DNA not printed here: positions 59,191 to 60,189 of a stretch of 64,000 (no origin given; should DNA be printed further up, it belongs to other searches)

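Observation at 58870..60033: Low-GC two-gene cassette between the CI repressor gene and the OL-like operators (rexAB-position moron; candidate exclusion/defence module)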

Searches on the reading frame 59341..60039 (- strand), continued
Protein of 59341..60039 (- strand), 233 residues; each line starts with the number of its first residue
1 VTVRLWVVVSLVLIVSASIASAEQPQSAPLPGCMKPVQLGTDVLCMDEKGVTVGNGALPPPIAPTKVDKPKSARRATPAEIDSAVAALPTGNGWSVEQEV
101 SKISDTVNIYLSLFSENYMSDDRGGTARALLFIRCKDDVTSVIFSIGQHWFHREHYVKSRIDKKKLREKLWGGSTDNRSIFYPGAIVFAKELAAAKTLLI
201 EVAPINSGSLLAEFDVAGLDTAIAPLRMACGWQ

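Call 47: get_annotated_region(hit=H24, flank=3000)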
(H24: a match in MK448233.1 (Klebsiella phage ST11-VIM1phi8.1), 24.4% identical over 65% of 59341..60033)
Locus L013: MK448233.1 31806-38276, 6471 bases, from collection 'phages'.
description: Klebsiella phage ST11-VIM1phi8.1, complete genome.
organism: Klebsiella phage ST11-VIM1phi8.1 (NCBI taxid 2555910)
taxonomy: Viruses; Duplodnaviria; Heunggongvirae; Uroviricota; Caudoviricetes
host: Klebsiella pneumoniae ST11-VIM1; source: -; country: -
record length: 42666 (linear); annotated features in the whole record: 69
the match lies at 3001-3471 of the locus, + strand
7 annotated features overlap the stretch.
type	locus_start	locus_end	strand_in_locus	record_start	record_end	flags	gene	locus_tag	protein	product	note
CDS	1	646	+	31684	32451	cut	-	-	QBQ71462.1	hypothetical protein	hypothetical protein L445 00903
CDS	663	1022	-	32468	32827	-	-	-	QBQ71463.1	Arc family DNA binding protein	-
CDS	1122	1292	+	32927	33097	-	-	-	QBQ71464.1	Arc family DNA binding protein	-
CDS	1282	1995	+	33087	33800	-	-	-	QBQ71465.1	hypothetical protein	Hypothetical protein (Bro-N superfamily)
CDS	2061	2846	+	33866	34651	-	-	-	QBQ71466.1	repressor protein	-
CDS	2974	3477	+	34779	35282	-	-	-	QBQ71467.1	hypothetical protein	-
CDS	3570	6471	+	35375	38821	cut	-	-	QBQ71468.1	tape measure protein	-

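Call 52: predict_structure(alignment_id=A1)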
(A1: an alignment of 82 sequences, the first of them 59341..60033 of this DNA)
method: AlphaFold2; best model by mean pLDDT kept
length: 231 residues; sequences in the alignment: 82
mean_pLDDT: 84.9   pTM: 0.70
mean pLDDT of the five models: 84.9, 84.8, 84.4, 84.3, 83.1
residues with pLDDT >= 90: 139; 70-90: 33; 50-70: 54; < 50: 5
segments of 3 or more residues with pLDDT < 50: none
pLDDT, mean of each block of 10 residues (from residue 1): 60 59 64 51 56 74 68 91 92 97 96 95 95 96 91 97 98 95 97 98 92 97 95 80
secondary structure, 60 per line:
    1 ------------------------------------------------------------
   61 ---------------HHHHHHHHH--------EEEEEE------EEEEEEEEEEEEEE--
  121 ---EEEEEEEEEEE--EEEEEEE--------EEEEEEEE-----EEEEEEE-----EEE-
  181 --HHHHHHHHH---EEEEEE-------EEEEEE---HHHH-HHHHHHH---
elements in order: H76-84 E93-98 E105-118 E124-134 E137-143 E152-159 E165-171 E177-179 H183-191 E195-200 E208-213 H217-220 H222-228

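Call 54: find_encoding_contigs(protein=P0016, flank=6000, max_places=3)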
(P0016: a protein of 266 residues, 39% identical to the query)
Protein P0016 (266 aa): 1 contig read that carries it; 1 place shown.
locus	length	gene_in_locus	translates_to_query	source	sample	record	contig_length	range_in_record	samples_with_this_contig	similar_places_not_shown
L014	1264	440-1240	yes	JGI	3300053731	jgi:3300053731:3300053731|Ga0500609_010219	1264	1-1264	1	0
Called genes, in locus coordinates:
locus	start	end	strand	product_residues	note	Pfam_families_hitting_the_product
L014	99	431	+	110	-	PF13619:KTSC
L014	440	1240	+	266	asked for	PF11319:VasI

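Call 55: find_encoding_contigs(protein=P0019, flank=6000, max_places=3)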
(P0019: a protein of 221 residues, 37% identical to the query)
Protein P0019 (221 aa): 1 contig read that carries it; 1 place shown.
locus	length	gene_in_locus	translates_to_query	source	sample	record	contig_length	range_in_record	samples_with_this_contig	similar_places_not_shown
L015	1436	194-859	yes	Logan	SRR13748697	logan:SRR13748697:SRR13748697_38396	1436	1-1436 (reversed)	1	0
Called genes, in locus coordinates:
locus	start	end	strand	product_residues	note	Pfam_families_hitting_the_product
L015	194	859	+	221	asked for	PF13248:Zn_ribbon_3 (weak), PF11319:VasI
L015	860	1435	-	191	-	?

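Call 57: fold_search(model_id=the predicted structure, library=pdb)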
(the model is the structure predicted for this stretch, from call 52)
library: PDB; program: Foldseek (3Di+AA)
matches with E <= 10: 805; with E <= 0.001: 6
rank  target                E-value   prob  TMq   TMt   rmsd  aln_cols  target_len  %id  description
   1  3dtd_B                1.2e-05  1.00  0.41  0.60   4.8       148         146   15  Crystal structure of invasion associated protein b from bartonella henselae (released 2008-09-09)
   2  3dtd_E                1.8e-05  1.00  0.40  0.59   4.9       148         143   16  Crystal structure of invasion associated protein b from bartonella henselae (released 2008-09-09)
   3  3dtd_D                2.6e-05  1.00  0.42  0.62   4.7       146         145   15  Crystal structure of invasion associated protein b from bartonella henselae (released 2008-09-09)
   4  3dtd_A                9.3e-05  1.00  0.37  0.55   5.5       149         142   13  Crystal structure of invasion associated protein b from bartonella henselae (released 2008-09-09)
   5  3dtd_C                1.4e-04  1.00  0.41  0.61   4.9       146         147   14  Crystal structure of invasion associated protein b from bartonella henselae (released 2008-09-09)
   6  3dtd_H                1.4e-04  1.00  0.40  0.59   5.0       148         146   15  Crystal structure of invasion associated protein b from bartonella henselae (released 2008-09-09)
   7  6h6e_A                8.2e-03  0.75  0.22  0.04  11.4       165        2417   12  PTC3 holotoxin complex from Photorhabdus luminecens in prepore state (TcdA1, TcdB2, TccC3) (released 2018-10-03)
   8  6rw6_A                9.2e-03  0.84  0.25  0.04  10.8       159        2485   12  Cryo-EM structure of Photorhabdus luminescens TcdA1 (released 2019-10-23)
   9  4o9y_G                1.9e-02  0.47  0.21  0.03  12.3       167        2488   12  Crystal Structure of TcdA1 (released 2014-02-26)
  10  2ihf                  2.9e-02  0.12  0.12  0.13  18.1       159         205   11  Crystal structure of deletion mutant delta 228-252 R190A of the single-stranded DNA binding protein from Thermus aquatic (released 2007-01-02)
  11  8oj1_A                4.6e-02  0.28  0.18  0.16  16.9       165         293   13  Crystal structure of the DNA binding domain of M. polymorpha Auxin Response Factor 2 (MpARF2) in complex with High Aff (released 2024-04-03)
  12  3cfi_H                4.9e-02  0.18  0.15  0.20  14.6       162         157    8  Nanobody-aided structure determination of the EPSI:EPSJ pseudopilin heterdimer from Vibrio Vulnificus (released 2009-01-13)
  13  4ldy_A                5.5e-02  0.14  0.15  0.12  20.1       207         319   12  Crystal structure of the DNA binding domain of the G245A mutant of arabidopsis thaliana auxin reponse factor 1 (released 2014-02-12)
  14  8oj2_A                5.8e-02  0.20  0.17  0.14  17.0       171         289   10  Crystal structure of the DNA binding domain of M. polymorpha Auxin Response Factor 2 (MpARF2) in complex with protomor (released 2024-04-17)
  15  3cfi_E                6.1e-02  0.21  0.15  0.20  13.4       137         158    8  Nanobody-aided structure determination of the EPSI:EPSJ pseudopilin heterdimer from Vibrio Vulnificus (released 2009-01-13)
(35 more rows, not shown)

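Call 60: search_protein_families(library=padloc, proteins=[L001:3196-3525:+, L001:3533-4423:+, L012:2926-3417:+, L013:2974-3474:+, L009:545-1192:+, L009:1218-1565:+], max_evalue=1)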
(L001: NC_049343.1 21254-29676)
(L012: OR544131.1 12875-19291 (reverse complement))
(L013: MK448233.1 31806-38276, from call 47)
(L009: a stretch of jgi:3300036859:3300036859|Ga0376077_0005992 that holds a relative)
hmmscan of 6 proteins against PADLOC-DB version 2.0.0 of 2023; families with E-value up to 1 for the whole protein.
L001:3196-3525:+ (110 aa): 0 families

L001:3533-4423:+ (297 aa): 0 families

L012:2926-3417:+ (164 aa): 1 family
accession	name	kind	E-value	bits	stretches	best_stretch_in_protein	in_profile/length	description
PDLC04679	PDC-M49A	-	0.005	13.6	1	29-107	383-462/541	-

L013:2974-3474:+ (167 aa): 0 families

L009:545-1192:+ (216 aa): 0 families

L009:1218-1565:+ (116 aa): 0 families

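Call 76: find_related_loci(query=A3, collection=viral_contigs, flank=5000)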
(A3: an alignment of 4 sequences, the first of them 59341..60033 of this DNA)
Query A3 (231 aa) in viral_contigs; peptide patterns used: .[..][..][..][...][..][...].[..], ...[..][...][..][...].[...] (x = any residue, [..] = any of these).
190 stretches matched a pattern; 5 encode a relative of the query (tblastn E <= 1e-3); 5 distinct loci.
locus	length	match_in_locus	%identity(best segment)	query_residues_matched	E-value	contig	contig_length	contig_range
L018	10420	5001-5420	37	92-230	9e-28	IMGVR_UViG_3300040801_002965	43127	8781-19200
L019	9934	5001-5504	33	64-230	3e-25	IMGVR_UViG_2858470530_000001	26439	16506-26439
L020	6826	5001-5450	36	84-230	3e-25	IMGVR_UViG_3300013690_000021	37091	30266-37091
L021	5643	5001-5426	35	90-230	5e-23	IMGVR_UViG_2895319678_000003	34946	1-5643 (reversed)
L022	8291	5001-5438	31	92-230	4e-19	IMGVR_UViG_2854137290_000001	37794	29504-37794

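Call 84: find_related_loci(query=A4, collection=genome_contigs, flank=5000)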
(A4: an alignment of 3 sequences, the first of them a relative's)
Query A4 (297 aa) in genome_contigs; peptide patterns used: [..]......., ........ (x = any residue, [..] = any of these).
44 stretches matched a pattern; 19 encode a relative of the query (tblastn E <= 1e-3); 19 distinct loci.
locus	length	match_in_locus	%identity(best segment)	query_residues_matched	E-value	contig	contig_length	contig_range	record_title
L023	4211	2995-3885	100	1-297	0e+0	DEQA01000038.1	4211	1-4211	MAG TPA_asm: Planococcaceae bacterium UBA3378 UBA3378_contig_26570, whole genome shotgun sequence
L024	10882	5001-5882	63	1-297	5e-135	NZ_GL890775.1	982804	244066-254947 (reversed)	Enterobacter mori LMG 25706 ENTMO1_scaffold4, whole genome shotgun sequence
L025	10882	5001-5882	61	6-297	5e-122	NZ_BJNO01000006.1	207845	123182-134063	Raoultella terrigena strain NBRC 14941 sequence06, whole genome shotgun sequence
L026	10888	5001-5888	60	2-297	4e-121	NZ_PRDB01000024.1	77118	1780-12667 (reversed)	Klebsiella michiganensis strain DSM 25444 contig_24, whole genome shotgun sequence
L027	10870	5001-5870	55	4-297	5e-110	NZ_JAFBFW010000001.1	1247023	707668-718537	Pantoea coffeiphila strain 1480 Ga0454181_01, whole genome shotgun sequence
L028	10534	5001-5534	57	116-297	1e-68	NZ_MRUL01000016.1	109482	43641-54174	Izhakiella australiensis strain D4N98 NODE_16_length_109482_cov_105.999_ID_3435, whole genome shotgun sequence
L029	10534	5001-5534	57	116-297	9e-70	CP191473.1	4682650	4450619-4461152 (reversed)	Salmonella enterica strain s1 chromosome, complete genome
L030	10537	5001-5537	47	115-296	3e-51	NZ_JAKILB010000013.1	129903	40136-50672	Shewanella pneumatophori strain KCTC 23973 contig00013, whole genome shotgun sequence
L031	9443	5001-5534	41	115-296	2e-43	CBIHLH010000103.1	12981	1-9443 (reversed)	MAG TPA_asm: uncultured Marinobacter sp. isolate SRR17255070_concoct_14 genome assembly, contig: ERZ27337256.714, whole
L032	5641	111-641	42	115-296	2e-39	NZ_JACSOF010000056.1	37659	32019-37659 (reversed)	Photobacterium sp. BZF1 Ga0137941_1056, whole genome shotgun sequence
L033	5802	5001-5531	41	115-296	4e-37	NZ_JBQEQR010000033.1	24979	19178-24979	Vibrio sp. WZ-1 k141_47, whole genome shotgun sequence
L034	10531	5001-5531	38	115-296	3e-35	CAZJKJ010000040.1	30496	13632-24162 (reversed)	MAG TPA_asm: uncultured Cellvibrionaceae bacterium isolate SRP220891_co3_430 genome assembly, contig: NODE_1579_length_3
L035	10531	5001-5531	35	115-296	2e-31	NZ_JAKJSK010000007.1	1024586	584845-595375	Photobacterium satsumensis strain JAMM1754 JAMM1754_scaffold_1, whole genome shotgun sequence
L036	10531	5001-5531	31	115-296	5e-30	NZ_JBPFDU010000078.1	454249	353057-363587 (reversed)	MAG: Methylocystis sp. isolate Site1BBin15 k141_73355, whole genome shotgun sequence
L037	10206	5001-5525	36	119-297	4e-27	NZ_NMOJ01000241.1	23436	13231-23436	Pseudomonas mandelii strain 6A1 pm_241, whole genome shotgun sequence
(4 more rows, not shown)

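Call 93: fold_search(model_id=the predicted structure, library=viral)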
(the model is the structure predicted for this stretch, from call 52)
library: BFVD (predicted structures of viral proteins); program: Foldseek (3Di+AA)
matches with E <= 10: 677; with E <= 0.001: 10
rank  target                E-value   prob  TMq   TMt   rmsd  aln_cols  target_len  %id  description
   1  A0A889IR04            1.0e-08  1.00  0.50  0.56   5.8       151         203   19  (no name in the UniProt tables at hand)
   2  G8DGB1                1.7e-06  1.00  0.49  0.42  25.4       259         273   12  (no name in the UniProt tables at hand)
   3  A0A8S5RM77            2.2e-06  1.00  0.44  0.65   3.2       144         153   18  Uncharacterized protein [virus sp. ctn3M15]
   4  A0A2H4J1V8            2.3e-06  1.00  0.47  0.38   8.4       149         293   11  Uncharacterized protein [uncultured Caudovirales phage]
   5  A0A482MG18            1.9e-05  1.00  0.39  0.51   9.3       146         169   14  Uncharacterized protein [Serratia phage MTx]
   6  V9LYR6                2.4e-05  1.00  0.43  0.66   4.6       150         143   15  Uncharacterized protein [Vibrio phage VH7D]
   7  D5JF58                3.1e-05  1.00  0.44  0.50   3.4       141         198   16  Uncharacterized protein [Klebsiella phage KP15]
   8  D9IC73                3.3e-05  1.00  0.45  0.52   3.1       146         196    9  Conserved hypothetical phage protein [Escherichia phage RB16]
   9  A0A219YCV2            4.3e-04  1.00  0.40  0.36   9.0       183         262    9  Uncharacterized protein [Aeromonas phage 65.2]
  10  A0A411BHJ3            7.7e-04  1.00  0.41  0.50   6.8       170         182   10  (no name in the UniProt tables at hand)
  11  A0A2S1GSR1            3.2e-03  1.00  0.33  0.31   4.0       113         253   15  Uncharacterized protein [Xanthomonas phage Carpasina]
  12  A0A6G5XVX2            4.0e-03  1.00  0.44  0.31   4.2       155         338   13  (no name in the UniProt tables at hand)
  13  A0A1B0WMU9            8.5e-03  0.82  0.23  0.33  19.4       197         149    9  (no name in the UniProt tables at hand)
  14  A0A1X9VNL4            1.4e-02  0.84  0.27  0.27  23.6       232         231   10  Uncharacterized protein [Mimivirus AB-566-O17]
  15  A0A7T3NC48            1.6e-02  0.96  0.33  0.47   7.1       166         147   15  Putative adhesin [Serratia phage vB_SmaM_Yaphecito]
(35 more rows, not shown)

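Call 101: find_encoding_contigs(protein=P0093, flank=5000, max_places=2)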
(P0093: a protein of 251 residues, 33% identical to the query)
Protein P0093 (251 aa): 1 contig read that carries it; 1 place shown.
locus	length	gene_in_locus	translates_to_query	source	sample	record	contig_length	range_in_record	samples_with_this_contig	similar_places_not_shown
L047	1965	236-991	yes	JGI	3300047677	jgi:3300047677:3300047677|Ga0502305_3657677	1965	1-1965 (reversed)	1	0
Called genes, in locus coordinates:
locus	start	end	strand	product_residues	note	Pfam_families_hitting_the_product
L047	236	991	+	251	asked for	PF13248:Zn_ribbon_3 (weak), PF11319:VasI (weak)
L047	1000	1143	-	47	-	-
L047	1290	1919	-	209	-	PF01068:DNA_ligase_A_M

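Call 102: find_encoding_contigs(protein=P0050, flank=5000, max_places=2)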
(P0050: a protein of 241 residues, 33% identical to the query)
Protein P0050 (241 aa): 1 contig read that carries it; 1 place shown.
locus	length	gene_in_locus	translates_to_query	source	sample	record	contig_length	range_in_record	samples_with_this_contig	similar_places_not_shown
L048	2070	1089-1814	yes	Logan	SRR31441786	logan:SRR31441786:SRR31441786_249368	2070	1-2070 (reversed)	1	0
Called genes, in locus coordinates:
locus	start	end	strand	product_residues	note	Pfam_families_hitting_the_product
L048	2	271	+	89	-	?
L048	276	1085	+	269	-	PF12844:HTH_19 (weak), PF00717:Peptidase_S24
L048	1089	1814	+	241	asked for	PF11319:VasI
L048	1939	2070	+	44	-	?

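Call 103: search_protein_families(library=phrogs, proteins=[L001:3196-3525:+, L001:3533-4423:+, P0050, P0017, L009:1218-1565:+, L002:3818-4432:+], max_evalue=0.001)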
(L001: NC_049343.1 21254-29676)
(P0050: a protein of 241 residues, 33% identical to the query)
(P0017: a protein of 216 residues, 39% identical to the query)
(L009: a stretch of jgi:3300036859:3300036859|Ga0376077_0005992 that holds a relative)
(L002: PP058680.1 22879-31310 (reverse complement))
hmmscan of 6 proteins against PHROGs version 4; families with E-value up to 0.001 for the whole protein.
L001:3196-3525:+ (110 aa): 7 families
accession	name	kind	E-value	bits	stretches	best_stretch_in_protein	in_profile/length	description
phrog_6586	-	unknown function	7.4e-43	146.5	1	1-110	1-129/129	-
phrog_14275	-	unknown function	2.7e-09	37.9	1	1-71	1-69/178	-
phrog_38187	-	unknown function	4.3e-07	31.1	1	1-53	1-51/144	-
phrog_2546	-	unknown function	0.00021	22.6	1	4-30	1-27/180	-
phrog_4852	-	unknown function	0.00022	22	1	1-29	11-41/194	-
phrog_10292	-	unknown function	0.00083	20.3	0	1-64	1-27/136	-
phrog_9700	-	unknown function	0.00083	19.4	1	1-32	4-35/483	-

L001:3533-4423:+ (297 aa): 1 family
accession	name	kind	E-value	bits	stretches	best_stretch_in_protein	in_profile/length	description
phrog_1848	-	unknown function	2.3e-37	129.3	1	144-297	15-166/166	-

P0050 (241 aa): 4 families
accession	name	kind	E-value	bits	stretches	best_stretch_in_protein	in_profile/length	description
phrog_1848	-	unknown function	1.5e-31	110.3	1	98-241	23-165/166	-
phrog_14275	-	unknown function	5.1e-09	37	1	1-88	1-89/178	-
phrog_38187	-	unknown function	2.8e-06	28.5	1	1-60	1-54/144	-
phrog_10292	-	unknown function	1.3e-05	26.2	1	1-46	1-48/136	-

P0017 (216 aa): 1 family
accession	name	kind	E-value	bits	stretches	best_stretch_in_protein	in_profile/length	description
phrog_1848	-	unknown function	1.2e-31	110.6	1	75-216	26-166/166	-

L009:1218-1565:+ (116 aa): 1 family
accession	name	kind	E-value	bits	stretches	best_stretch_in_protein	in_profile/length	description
phrog_914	-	unknown function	6.6e-10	40.4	1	7-115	2-117/118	-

L002:3818-4432:+ (205 aa): 1 family
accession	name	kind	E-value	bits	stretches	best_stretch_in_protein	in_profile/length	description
phrog_1848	-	unknown function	3.1e-31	109.4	1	39-205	17-165/166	-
